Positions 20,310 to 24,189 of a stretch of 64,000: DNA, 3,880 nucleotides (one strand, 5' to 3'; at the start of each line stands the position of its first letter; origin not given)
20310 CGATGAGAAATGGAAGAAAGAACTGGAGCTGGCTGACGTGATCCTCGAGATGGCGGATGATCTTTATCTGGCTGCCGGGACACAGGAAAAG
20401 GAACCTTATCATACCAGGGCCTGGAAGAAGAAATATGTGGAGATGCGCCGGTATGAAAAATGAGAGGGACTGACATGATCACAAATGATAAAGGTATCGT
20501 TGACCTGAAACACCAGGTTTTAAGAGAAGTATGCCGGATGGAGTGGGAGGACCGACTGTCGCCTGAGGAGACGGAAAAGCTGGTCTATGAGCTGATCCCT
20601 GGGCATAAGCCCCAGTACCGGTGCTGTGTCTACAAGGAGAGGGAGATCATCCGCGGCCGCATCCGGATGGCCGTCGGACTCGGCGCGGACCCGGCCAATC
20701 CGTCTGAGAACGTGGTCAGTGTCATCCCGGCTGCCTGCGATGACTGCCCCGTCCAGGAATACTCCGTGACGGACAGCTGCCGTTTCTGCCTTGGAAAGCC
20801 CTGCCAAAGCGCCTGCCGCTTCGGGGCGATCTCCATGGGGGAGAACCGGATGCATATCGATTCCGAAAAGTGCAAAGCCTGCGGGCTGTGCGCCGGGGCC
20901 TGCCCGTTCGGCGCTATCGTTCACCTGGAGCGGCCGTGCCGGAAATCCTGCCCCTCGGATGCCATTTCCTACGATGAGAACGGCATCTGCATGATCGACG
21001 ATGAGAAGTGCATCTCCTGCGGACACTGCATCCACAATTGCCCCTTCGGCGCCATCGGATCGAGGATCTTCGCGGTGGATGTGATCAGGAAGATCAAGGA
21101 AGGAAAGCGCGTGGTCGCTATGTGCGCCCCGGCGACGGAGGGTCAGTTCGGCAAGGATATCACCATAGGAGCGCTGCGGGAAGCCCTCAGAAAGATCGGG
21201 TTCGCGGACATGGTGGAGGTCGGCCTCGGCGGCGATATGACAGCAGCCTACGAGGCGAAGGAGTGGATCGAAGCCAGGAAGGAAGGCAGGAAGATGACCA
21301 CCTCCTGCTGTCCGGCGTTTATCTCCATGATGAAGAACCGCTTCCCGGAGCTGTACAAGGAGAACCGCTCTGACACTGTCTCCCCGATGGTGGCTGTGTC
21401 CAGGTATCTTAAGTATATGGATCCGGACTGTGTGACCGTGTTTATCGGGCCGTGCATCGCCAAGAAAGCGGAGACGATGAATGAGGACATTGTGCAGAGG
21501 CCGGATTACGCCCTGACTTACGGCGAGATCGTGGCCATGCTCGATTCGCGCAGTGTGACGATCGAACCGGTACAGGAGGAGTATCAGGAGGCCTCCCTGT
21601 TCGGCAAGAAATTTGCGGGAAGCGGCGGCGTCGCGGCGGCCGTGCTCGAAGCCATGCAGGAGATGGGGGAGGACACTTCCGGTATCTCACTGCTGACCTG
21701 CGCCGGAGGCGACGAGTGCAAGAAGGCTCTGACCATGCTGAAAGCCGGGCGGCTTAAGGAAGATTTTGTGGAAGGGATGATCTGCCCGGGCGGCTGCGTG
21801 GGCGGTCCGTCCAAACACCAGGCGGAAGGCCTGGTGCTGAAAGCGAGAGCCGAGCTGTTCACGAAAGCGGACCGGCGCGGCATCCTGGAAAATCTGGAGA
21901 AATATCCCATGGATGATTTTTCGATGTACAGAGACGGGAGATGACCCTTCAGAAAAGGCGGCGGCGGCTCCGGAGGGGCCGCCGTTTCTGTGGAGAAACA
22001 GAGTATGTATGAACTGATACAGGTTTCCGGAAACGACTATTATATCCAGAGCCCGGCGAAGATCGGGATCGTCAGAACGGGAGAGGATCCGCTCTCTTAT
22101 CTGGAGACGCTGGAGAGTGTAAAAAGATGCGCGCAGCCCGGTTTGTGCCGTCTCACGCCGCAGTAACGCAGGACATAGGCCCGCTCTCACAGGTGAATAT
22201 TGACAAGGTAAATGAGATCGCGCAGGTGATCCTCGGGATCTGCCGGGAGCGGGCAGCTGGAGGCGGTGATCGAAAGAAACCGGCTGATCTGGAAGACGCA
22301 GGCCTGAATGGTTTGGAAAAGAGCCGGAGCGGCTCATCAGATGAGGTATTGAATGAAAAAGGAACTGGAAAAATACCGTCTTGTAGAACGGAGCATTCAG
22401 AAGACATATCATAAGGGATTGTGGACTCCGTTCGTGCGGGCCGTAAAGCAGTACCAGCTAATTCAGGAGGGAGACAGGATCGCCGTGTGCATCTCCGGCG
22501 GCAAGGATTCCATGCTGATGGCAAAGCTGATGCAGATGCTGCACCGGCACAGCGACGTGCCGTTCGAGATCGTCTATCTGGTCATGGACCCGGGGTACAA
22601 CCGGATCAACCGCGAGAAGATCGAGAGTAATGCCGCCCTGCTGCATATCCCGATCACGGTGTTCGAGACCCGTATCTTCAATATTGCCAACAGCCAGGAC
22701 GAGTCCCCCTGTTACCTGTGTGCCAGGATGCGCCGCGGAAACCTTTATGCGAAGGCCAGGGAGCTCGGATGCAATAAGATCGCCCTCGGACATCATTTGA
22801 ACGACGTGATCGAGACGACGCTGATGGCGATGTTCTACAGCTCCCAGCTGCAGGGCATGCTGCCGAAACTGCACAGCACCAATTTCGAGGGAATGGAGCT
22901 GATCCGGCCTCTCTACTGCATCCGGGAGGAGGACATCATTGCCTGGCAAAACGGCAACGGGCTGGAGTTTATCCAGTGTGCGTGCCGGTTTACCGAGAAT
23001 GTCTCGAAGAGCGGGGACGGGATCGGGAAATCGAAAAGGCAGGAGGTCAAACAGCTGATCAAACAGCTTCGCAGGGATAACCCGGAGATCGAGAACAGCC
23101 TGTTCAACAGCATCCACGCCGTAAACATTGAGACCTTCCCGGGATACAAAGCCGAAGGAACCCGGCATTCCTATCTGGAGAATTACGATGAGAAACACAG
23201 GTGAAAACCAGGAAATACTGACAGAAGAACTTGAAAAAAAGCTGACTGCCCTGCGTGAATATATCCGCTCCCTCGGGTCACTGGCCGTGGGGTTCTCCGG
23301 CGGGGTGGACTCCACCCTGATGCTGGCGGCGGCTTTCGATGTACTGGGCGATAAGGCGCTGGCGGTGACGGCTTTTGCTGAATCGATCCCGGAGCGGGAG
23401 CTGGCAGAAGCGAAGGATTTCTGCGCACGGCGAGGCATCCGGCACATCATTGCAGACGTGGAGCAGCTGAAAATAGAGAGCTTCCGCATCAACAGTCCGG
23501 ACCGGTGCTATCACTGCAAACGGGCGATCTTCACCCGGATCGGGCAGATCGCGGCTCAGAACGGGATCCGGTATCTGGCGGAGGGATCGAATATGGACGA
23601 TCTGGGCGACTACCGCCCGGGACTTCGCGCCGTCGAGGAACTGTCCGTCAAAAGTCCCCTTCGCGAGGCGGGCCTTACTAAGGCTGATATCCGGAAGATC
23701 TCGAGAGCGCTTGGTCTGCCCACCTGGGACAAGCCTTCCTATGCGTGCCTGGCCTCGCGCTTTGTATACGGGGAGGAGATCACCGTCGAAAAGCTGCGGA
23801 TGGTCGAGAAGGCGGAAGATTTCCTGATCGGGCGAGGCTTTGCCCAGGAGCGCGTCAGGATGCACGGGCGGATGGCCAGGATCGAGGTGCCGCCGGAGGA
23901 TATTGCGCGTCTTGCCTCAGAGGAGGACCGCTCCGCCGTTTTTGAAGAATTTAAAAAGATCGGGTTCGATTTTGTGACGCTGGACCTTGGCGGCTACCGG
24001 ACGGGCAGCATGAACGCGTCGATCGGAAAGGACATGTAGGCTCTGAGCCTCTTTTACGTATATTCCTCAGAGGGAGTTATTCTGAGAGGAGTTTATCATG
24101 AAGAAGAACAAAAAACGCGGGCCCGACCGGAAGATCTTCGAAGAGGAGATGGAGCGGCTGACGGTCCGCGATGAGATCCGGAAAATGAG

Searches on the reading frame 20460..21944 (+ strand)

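Call 12: search_protein_families(library=pfam, proteins=[window:20460-21944:+], max_evalue=0.001)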
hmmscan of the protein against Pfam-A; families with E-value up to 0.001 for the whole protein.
window:20460-21944:+ (494 aa): 11 families
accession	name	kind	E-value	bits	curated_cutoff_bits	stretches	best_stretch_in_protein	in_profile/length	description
PF02906.19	Fe_hyd_lg_C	-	1.1e-58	199.2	22.1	1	216-450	1-245/245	Iron only hydrogenase large subunit, C-terminal domain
PF25160.1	LdpA_Fe-S-bd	-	1.4e-12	47.7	27.6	2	157-200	6-44/49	LdpA Fe-S cluster-binding domain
PF00037.32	Fer4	-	6e-12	45.3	21.1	2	132-153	2-23/24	4Fe-4S binding domain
PF12838.12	Fer4_7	-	9e-11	42.5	27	2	160-198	8-52/52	4Fe-4S dicluster domain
PF12837.12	Fer4_6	-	5.9e-09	35.9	25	2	131-153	2-24/24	4Fe-4S binding domain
PF13187.11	Fer4_9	-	1.1e-08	35.4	27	1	159-199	7-52/52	4Fe-4S dicluster domain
PF14697.11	Fer4_21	-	1.8e-08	34.9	35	2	160-199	14-57/59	4Fe-4S dicluster domain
PF12797.12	Fer4_2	-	1.3e-07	31.5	24.5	2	130-150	2-22/22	4Fe-4S binding domain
PF13247.11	Fer4_11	-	1.1e-06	29.2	26.2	0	157-198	15-58/100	4Fe-4S dicluster domain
PF13484.11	Fer4_16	-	8.3e-06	26.9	30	0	183-211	1-29/66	4Fe-4S double cluster binding domain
PF13237.11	Fer4_10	-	0.00027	21.2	25.5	0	179-205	4-22/53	4Fe-4S dicluster domain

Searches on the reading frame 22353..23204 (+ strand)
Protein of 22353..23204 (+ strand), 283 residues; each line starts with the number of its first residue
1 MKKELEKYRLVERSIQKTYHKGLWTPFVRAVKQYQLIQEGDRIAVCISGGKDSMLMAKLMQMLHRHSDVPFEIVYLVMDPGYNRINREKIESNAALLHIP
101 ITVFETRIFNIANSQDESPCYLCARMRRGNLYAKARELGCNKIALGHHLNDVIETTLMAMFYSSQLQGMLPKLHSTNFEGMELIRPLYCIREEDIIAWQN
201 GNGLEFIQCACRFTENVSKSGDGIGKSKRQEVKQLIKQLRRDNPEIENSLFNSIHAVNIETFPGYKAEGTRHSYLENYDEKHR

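Call 12: search_protein_families(library=pfam, proteins=[window:22353-23204:+], max_evalue=0.001)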
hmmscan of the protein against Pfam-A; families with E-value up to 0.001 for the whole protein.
window:22353-23204:+ (283 aa): 1 family
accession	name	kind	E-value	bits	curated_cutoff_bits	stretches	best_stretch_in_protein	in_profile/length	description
PF01171.26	ATP_bind_3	-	1.6e-17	64.3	27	1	43-208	2-165/182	PP-loop family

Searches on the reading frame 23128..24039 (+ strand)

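Call 12: search_protein_families(library=pfam, proteins=[window:23128-24039:+], max_evalue=0.001)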
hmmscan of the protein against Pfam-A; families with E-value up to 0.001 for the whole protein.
window:23128-24039:+ (303 aa): 2 families
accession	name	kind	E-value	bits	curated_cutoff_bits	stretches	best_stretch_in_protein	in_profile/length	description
PF06508.19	QueC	-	4.9e-05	23.4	22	0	54-115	4-64/210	Queuosine biosynthesis protein QueC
PF02540.23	NAD_synthase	-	5.4e-05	22.9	21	1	38-114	5-84/242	NAD synthase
